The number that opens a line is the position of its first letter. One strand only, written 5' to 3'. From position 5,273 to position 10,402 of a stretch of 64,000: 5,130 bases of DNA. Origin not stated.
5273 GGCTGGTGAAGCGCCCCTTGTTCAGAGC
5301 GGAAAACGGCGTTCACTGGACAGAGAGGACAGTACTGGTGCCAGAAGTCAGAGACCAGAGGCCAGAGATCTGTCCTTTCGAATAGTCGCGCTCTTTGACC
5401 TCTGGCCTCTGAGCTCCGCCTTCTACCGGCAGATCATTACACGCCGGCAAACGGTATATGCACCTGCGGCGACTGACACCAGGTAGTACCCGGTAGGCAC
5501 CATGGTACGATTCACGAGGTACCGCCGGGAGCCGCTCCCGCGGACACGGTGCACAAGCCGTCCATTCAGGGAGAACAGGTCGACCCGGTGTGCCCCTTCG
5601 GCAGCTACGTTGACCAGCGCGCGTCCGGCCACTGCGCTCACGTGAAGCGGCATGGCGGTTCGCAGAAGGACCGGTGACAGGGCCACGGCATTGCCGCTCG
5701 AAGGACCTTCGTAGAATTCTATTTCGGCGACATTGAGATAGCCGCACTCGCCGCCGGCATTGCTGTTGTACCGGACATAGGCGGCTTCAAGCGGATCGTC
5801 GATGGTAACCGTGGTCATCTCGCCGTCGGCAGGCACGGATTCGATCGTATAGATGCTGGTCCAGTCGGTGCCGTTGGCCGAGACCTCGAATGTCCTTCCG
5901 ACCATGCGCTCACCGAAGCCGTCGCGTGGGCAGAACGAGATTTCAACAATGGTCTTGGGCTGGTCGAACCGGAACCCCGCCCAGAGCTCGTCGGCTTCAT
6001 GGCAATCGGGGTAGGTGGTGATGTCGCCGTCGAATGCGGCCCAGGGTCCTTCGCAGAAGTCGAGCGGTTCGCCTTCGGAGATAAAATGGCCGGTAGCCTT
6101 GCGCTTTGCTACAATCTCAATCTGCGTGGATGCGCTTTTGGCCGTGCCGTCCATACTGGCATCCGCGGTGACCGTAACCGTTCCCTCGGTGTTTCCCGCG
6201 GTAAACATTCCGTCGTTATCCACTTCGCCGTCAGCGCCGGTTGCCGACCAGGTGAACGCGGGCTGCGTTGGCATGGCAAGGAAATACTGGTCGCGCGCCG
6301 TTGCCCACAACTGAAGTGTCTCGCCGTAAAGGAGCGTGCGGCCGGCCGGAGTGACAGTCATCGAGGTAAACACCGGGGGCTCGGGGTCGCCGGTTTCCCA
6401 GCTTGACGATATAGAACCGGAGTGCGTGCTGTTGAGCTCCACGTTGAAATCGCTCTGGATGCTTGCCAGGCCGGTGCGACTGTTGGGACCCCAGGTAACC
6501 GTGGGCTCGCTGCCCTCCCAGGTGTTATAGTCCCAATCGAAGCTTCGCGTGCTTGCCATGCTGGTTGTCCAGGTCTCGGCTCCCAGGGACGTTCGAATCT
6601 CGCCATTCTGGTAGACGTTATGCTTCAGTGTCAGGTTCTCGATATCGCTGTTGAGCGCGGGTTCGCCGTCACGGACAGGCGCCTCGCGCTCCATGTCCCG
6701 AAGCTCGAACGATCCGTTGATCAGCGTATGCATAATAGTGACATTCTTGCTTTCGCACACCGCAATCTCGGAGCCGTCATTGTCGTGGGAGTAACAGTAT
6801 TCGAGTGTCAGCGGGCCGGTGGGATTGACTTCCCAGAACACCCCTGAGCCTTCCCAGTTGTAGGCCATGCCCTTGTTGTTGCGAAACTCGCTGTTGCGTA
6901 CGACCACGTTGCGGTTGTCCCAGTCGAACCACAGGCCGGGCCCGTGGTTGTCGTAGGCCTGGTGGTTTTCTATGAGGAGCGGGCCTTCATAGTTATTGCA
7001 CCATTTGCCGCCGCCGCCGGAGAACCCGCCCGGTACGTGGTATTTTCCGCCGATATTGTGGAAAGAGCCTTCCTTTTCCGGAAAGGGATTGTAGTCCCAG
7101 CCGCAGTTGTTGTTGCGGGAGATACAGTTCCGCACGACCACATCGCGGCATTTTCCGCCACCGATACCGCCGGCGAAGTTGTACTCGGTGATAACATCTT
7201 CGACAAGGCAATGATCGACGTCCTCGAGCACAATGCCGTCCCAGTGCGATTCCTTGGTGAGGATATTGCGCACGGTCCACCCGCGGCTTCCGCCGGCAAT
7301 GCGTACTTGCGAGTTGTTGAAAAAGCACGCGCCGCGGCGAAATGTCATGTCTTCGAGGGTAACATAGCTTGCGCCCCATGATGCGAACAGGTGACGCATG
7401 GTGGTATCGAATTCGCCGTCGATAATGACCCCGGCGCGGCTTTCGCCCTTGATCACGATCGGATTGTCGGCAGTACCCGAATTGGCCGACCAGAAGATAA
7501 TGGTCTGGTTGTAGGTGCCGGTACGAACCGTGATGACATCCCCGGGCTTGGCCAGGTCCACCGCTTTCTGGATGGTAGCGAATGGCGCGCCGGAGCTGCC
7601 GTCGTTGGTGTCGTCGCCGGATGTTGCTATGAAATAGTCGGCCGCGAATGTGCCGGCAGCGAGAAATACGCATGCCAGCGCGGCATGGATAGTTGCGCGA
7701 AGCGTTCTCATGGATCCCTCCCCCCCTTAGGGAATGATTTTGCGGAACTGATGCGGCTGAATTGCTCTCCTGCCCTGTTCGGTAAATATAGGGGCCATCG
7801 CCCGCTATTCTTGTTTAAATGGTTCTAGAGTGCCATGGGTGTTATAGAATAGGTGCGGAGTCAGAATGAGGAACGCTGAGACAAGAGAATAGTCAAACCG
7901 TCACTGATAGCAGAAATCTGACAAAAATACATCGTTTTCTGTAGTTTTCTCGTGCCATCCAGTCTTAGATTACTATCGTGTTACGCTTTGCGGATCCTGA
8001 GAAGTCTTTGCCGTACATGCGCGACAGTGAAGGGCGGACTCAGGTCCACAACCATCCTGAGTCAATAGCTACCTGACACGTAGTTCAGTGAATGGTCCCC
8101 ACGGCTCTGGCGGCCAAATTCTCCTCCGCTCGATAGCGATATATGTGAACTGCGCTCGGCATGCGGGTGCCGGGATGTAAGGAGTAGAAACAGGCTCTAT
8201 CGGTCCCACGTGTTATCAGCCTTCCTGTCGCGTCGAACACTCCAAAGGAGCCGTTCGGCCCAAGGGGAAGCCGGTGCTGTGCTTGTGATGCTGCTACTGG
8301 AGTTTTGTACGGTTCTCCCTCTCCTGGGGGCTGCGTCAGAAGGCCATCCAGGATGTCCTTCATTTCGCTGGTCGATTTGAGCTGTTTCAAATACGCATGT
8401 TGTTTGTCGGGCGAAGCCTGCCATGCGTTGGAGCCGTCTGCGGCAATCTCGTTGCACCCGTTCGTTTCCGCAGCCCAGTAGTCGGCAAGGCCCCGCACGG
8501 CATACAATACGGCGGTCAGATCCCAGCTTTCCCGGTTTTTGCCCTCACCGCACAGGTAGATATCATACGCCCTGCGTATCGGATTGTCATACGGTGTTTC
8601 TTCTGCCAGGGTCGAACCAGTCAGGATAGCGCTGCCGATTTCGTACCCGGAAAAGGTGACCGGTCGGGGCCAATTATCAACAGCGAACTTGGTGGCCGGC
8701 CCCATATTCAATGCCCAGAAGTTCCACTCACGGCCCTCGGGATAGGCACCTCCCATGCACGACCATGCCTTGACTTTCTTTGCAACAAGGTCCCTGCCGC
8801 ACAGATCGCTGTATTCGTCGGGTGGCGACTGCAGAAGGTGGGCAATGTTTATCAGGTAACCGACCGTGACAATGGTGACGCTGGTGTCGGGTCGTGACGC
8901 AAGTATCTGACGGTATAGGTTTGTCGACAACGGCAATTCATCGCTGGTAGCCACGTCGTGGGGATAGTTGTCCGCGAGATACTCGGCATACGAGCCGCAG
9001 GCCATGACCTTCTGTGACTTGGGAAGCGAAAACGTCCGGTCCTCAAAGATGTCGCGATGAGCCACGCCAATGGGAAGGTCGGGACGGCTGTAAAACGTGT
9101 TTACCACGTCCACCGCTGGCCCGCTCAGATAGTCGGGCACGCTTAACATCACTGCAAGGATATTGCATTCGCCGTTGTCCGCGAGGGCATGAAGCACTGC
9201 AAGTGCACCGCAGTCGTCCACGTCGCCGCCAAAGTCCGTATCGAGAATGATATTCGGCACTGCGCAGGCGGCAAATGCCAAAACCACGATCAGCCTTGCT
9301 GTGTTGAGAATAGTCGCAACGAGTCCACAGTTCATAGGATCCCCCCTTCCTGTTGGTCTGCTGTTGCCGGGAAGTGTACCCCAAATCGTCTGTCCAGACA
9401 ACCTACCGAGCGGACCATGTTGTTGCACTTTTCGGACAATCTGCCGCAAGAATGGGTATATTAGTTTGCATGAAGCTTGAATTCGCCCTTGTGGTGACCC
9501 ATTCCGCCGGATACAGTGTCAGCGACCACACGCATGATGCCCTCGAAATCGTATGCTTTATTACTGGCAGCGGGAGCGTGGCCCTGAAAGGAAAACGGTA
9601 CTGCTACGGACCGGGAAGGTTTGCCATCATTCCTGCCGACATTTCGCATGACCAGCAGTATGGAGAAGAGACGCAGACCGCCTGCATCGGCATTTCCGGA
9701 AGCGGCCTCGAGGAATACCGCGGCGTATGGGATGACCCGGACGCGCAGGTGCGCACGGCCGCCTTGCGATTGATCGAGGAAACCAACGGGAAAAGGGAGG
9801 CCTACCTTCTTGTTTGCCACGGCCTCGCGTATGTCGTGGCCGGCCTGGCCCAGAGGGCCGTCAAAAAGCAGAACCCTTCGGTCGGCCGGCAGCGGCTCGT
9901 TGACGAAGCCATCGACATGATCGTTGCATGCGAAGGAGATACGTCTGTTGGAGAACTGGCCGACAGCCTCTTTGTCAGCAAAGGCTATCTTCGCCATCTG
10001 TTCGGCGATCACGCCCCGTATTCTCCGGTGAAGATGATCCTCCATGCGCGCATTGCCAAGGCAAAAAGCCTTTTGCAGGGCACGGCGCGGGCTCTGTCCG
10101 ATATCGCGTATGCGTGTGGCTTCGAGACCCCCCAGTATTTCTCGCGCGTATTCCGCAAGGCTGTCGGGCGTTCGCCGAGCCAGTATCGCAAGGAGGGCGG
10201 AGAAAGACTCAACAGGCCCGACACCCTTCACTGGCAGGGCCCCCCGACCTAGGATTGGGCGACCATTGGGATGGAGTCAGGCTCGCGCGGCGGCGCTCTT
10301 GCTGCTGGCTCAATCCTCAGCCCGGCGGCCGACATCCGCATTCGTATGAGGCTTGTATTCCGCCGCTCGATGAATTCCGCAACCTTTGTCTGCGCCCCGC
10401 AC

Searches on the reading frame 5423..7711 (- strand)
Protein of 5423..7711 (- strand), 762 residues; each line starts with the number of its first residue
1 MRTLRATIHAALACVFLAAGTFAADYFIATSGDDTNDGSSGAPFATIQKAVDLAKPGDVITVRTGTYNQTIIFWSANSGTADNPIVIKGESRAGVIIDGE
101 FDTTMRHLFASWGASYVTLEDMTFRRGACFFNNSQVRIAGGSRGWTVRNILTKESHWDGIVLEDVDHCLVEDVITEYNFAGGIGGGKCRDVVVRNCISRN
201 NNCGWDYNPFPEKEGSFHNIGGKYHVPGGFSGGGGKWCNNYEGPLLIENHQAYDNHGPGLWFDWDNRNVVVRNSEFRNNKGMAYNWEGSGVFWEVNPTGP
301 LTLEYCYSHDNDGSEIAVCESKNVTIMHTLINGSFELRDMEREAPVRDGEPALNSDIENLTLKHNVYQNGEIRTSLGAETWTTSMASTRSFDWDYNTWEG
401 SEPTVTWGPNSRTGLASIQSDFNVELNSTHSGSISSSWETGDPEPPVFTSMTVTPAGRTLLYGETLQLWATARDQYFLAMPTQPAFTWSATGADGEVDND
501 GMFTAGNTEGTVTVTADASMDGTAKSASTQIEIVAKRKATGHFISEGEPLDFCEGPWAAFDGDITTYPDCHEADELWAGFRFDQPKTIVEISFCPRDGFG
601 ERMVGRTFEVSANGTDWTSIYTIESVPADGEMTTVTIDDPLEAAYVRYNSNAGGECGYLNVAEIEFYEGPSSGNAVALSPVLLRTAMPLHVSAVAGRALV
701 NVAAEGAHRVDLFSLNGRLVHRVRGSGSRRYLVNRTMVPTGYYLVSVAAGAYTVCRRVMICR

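Call 3: search_protein_families(library=pfam, proteins=[window:5423-7711:-], max_evalue=0.1)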
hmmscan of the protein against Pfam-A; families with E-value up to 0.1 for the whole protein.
window:5423-7711:- (762 aa): 8 families
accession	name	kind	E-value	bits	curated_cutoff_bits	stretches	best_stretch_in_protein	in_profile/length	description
PF13229.12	Beta_helix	-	9.5e-14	51.8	25.9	1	138-326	5-153/158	Right handed beta helix region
PF00754.31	F5_F8_type_C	-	7.6e-10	39.4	28.2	1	557-664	15-127/127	F5/8 type C domain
PF07602.17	DUF1565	-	2.2e-08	34.2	20.3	1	31-70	2-41/257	Protein of unknown function (DUF1565)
PF22633.2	F5_F8_type_C_2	-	5.1e-08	33.9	27.8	1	559-647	2-90/91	NedA-like, galactose-binding domain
PF14592.12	Chondroitinas_B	-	3.7e-07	29.9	24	1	46-129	6-81/426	Chondroitinase B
PF22842.2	Pel9A-like_beta_helix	-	0.00084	18.8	25.2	1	25-68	10-53/370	Pel9A-like, right handed beta helix region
PF02368.24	Big_2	-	0.0034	17.7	22.8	1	448-516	2-66/79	Bacterial Ig-like domain (group 2)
PF18962.6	Por_Secre_tail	-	0.043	14.5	27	1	707-760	21-75/75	Secretion system C-terminal sorting domain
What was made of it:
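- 5423..7711 (-): Upstream neighbour on the same strand: a secreted beta-helix protein (DUF1565/Chondroitinase_B/Pel9A-like N-terminus, Big_2, F5/8 type C, sorting tail). Pfam (call 3).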

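Call 4: search_protein_families(library=ncbifam, proteins=[window:5423-7711:-], max_evalue=0.1)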
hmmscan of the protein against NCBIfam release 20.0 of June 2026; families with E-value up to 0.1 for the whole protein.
window:5423-7711:- (762 aa): 6 families
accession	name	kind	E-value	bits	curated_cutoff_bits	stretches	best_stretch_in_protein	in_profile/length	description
NF041899.1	pec_ly_PelN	equivalog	7.4e-09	34.9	740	1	10-76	13-78/437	pectate lyase PelN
NF047854.1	LIC10774_subfam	equivalog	1.3e-08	34.2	380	1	26-71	62-107/358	LIC10774/LIC10365 family surface protein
TIGR04247.1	NosD_copper_fam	subfamily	3.2e-06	26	300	1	47-172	1-112/377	nitrous oxide reductase family maturation protein NosD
TIGR03805.1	beta_helix_1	subfamily_domain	7.8e-05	21.9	141.5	1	47-204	1-154/314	parallel beta-helix domain-containing protein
TIGR04183.1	Por_Secre_tail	domain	0.048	13.7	23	0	703-760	16-71/72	T9SS type A sorting domain-containing protein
NF050177.1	TapA_OM_Porphy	equivalog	0.052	12.3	500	1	685-753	469-536/544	TapA/TapC family T9SS-dependent outer membrane protein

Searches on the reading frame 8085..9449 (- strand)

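Call 3: search_protein_families(library=pfam, proteins=[window:8085-9449:-], max_evalue=0.1)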
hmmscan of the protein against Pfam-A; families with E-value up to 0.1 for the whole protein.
window:8085-9449:- (454 aa): 1 family
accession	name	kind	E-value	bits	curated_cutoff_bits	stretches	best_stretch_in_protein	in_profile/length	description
PF01156.24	IU_nuc_hydro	-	1.4e-07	31.9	34.2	1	67-246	1-166/297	Inosine-uridine preferring nucleoside hydrolase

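Call 4: search_protein_families(library=ncbifam, proteins=[window:8085-9449:-], max_evalue=0.1)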
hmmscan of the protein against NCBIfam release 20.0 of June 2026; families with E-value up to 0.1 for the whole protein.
window:8085-9449:- (454 aa): 1 family
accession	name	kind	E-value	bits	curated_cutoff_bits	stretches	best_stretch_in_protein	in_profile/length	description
NF008036.0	PRK10768.1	equivalog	0.018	14.2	382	0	187-214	114-141/304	ribonucleoside hydrolase RihC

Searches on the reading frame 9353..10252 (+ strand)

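Call 19: search_protein_families(library=pfam, proteins=[window:9353-10252:+], max_evalue=0.01)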
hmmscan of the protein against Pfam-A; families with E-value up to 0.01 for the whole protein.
window:9353-10252:+ (299 aa): 4 families
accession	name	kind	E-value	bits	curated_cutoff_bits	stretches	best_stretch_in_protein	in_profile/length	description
PF12833.13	HTH_18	-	2e-20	73.3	33.6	1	202-280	1-79/80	Helix-turn-helix domain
PF00165.29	HTH_AraC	-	1.1e-12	48.2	26.6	1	247-280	10-42/42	Bacterial regulatory helix-turn-helix proteins, AraC family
PF02311.25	AraC_binding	-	5.5e-10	39.5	21.1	1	49-123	9-85/135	AraC-like ligand binding domain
PF07883.17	Cupin_2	-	0.00014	21.9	27.2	1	52-100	7-55/70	Cupin domain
